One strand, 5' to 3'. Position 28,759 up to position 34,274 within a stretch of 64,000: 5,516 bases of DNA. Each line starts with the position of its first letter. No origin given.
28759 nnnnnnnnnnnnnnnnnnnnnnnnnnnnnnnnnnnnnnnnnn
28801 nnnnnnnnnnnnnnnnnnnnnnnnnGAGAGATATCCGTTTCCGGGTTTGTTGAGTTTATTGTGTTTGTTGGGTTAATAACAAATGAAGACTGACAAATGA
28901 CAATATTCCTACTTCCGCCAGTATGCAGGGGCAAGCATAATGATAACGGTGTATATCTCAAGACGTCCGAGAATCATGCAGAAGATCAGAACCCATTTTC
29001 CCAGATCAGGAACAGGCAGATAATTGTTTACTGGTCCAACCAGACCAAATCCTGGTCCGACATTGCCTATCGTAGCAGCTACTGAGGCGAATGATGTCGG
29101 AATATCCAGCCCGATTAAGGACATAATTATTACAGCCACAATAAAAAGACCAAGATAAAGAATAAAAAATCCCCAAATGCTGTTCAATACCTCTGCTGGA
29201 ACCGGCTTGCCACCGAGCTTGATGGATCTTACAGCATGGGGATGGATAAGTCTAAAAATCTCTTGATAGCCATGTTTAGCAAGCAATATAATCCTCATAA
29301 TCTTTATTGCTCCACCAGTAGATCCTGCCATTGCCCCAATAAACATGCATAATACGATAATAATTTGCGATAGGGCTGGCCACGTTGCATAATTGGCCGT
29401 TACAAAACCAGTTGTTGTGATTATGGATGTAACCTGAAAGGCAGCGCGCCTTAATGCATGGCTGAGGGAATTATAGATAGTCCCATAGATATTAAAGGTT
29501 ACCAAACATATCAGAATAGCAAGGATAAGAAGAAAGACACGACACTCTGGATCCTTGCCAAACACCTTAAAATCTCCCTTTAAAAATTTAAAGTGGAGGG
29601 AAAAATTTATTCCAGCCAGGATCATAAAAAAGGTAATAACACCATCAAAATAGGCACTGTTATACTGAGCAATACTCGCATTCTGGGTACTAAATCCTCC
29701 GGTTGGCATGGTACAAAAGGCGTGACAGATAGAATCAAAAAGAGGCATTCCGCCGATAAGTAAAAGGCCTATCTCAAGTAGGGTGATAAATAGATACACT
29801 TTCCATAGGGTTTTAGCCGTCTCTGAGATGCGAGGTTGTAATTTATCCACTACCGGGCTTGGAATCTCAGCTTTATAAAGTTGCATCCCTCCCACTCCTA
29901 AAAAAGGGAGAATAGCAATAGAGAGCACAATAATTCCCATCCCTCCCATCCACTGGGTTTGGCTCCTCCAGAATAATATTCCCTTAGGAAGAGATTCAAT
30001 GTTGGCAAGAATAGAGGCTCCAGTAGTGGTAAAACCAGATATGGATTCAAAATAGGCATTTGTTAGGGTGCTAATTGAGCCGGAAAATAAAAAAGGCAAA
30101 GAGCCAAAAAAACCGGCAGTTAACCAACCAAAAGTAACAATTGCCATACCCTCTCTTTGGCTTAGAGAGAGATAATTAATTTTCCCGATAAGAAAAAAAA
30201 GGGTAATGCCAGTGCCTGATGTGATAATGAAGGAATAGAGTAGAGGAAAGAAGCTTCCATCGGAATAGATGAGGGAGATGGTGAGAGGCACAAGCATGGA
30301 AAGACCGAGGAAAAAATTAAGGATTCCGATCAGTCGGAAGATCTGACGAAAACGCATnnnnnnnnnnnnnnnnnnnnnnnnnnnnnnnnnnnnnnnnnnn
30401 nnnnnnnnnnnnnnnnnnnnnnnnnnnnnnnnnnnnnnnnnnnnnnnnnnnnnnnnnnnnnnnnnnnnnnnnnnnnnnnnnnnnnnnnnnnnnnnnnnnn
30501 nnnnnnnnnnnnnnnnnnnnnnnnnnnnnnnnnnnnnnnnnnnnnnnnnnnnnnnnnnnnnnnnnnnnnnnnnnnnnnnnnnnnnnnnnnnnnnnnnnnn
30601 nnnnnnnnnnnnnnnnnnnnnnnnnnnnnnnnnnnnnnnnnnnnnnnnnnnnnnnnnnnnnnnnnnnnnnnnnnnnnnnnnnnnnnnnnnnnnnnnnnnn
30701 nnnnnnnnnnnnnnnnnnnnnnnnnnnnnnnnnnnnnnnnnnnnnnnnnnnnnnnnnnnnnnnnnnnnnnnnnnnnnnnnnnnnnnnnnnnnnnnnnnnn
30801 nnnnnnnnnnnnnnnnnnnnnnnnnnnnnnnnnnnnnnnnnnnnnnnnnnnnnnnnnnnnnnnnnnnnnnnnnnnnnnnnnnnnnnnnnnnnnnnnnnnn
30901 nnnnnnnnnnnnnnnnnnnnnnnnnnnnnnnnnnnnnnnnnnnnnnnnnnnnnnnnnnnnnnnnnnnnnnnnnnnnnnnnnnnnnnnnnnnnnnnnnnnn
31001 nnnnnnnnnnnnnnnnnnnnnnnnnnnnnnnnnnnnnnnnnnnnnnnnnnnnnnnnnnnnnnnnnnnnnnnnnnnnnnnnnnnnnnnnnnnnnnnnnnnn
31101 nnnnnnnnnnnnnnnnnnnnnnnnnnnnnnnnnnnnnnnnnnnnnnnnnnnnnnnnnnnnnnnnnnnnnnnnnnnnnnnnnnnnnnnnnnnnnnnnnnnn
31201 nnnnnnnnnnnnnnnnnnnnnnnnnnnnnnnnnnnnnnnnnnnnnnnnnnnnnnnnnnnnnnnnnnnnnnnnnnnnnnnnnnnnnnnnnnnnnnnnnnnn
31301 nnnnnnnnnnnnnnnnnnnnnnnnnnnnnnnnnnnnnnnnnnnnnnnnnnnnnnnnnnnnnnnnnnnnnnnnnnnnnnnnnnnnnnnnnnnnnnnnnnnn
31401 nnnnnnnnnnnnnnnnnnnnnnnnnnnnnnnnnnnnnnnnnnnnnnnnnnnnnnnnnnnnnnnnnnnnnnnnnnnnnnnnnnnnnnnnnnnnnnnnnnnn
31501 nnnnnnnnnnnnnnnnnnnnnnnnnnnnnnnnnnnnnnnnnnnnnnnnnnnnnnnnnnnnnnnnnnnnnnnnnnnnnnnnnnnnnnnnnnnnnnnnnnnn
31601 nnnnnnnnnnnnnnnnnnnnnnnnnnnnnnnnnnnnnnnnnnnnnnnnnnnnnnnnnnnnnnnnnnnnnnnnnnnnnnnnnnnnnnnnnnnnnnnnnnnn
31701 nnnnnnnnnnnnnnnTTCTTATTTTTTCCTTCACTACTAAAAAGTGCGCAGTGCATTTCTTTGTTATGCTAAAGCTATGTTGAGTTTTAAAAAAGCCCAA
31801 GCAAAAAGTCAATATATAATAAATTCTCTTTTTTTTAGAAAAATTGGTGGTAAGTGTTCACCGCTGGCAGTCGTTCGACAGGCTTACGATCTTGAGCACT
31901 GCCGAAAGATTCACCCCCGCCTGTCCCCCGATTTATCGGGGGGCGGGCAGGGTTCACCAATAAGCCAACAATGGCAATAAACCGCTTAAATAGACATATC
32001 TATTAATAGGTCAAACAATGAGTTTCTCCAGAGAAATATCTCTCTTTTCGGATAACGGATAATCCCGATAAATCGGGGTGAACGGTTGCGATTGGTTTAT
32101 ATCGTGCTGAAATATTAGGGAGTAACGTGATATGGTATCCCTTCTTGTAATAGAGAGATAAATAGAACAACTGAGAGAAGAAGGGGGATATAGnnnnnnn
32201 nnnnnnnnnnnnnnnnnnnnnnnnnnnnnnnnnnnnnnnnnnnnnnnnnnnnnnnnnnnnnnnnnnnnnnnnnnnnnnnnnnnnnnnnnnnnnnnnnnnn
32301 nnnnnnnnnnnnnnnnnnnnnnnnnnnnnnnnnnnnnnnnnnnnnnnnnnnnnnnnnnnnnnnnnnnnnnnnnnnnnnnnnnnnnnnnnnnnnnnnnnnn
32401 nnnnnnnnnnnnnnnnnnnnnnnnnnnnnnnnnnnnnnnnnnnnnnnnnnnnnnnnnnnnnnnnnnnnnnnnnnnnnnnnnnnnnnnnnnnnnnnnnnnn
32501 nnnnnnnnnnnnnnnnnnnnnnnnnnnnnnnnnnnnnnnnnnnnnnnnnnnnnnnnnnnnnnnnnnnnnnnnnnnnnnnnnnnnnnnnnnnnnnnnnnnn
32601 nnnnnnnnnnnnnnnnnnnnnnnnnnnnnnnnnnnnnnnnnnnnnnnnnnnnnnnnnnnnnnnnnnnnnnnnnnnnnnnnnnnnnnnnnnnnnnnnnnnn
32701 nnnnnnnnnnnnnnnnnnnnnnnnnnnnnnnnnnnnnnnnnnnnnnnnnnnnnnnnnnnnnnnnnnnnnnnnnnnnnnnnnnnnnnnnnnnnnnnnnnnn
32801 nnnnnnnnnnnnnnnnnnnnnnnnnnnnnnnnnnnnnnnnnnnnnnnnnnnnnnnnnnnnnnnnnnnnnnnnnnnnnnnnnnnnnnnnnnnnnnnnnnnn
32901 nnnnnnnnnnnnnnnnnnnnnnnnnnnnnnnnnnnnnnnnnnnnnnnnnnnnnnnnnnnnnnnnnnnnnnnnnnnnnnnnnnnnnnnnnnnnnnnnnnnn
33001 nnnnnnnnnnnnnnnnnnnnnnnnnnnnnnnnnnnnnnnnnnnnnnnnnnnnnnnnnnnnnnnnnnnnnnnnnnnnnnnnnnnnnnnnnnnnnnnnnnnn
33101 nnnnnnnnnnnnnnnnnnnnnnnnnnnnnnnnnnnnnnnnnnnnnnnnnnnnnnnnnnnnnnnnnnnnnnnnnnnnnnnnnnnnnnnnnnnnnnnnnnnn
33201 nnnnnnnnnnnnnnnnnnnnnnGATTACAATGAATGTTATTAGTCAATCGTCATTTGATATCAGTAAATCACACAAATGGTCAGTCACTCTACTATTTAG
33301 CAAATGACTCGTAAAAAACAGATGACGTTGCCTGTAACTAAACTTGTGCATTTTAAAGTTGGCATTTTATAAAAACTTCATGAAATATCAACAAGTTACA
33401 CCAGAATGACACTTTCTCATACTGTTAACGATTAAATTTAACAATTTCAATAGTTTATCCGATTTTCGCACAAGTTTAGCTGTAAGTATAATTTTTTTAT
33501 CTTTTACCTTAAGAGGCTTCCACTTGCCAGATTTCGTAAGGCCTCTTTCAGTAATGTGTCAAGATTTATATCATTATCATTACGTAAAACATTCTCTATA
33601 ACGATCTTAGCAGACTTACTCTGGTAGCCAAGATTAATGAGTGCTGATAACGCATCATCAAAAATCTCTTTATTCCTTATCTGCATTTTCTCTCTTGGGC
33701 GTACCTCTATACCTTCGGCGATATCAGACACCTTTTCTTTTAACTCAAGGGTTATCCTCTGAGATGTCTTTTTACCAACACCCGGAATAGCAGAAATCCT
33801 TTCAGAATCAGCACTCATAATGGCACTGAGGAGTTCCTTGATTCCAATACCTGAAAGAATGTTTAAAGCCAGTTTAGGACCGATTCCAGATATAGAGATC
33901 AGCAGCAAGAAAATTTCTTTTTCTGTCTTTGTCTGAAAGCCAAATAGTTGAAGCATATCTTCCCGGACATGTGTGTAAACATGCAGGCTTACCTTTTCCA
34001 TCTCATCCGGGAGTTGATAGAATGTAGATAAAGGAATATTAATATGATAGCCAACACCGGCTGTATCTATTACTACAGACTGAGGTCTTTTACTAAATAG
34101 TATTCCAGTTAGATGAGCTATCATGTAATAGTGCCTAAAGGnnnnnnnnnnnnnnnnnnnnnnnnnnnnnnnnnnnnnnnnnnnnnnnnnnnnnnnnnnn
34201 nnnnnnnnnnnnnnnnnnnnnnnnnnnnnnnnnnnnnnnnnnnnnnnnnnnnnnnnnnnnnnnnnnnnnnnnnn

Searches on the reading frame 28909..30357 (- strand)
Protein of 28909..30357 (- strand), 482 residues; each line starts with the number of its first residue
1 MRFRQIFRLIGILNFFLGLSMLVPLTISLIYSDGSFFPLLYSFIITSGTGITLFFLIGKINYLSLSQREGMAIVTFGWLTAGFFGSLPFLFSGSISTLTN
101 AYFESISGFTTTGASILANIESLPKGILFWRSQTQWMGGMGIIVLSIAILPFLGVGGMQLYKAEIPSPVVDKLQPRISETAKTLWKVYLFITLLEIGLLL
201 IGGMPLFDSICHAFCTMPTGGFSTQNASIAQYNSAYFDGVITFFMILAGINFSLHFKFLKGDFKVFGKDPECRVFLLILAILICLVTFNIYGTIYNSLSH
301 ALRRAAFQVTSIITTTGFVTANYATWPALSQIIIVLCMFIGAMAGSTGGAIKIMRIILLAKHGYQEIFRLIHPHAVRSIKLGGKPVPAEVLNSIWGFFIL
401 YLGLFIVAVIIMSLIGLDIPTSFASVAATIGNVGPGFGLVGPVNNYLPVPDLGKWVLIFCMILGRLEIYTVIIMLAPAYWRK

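Call 25: search_protein_families(library=pfam, proteins=[window:28909-30357:-], max_evalue=0.00001)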
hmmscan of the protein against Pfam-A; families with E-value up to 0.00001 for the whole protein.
window:28909-30357:- (482 aa): 1 family
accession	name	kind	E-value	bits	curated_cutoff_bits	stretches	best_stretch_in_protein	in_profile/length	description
PF02386.22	TrkH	-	9.1e-74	249.2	27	1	65-477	30-497/502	Cation transport protein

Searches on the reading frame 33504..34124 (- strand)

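Call 25: search_protein_families(library=pfam, proteins=[window:33504-34124:-], max_evalue=0.00001)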
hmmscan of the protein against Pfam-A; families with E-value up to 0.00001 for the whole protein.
window:33504-34124:- (206 aa): 3 families
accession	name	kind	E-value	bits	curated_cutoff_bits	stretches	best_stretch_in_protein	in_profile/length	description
PF01330.27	RuvA_N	-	3e-22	78.9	23.6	1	1-62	1-61/61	RuvA N terminal domain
PF14520.12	HHH_5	-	3.3e-19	69.6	27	1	72-130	1-57/57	Helix-hairpin-helix domain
PF07499.19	RuvA_C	-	2.7e-10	41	24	1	155-199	3-46/47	RuvA, C-terminal domain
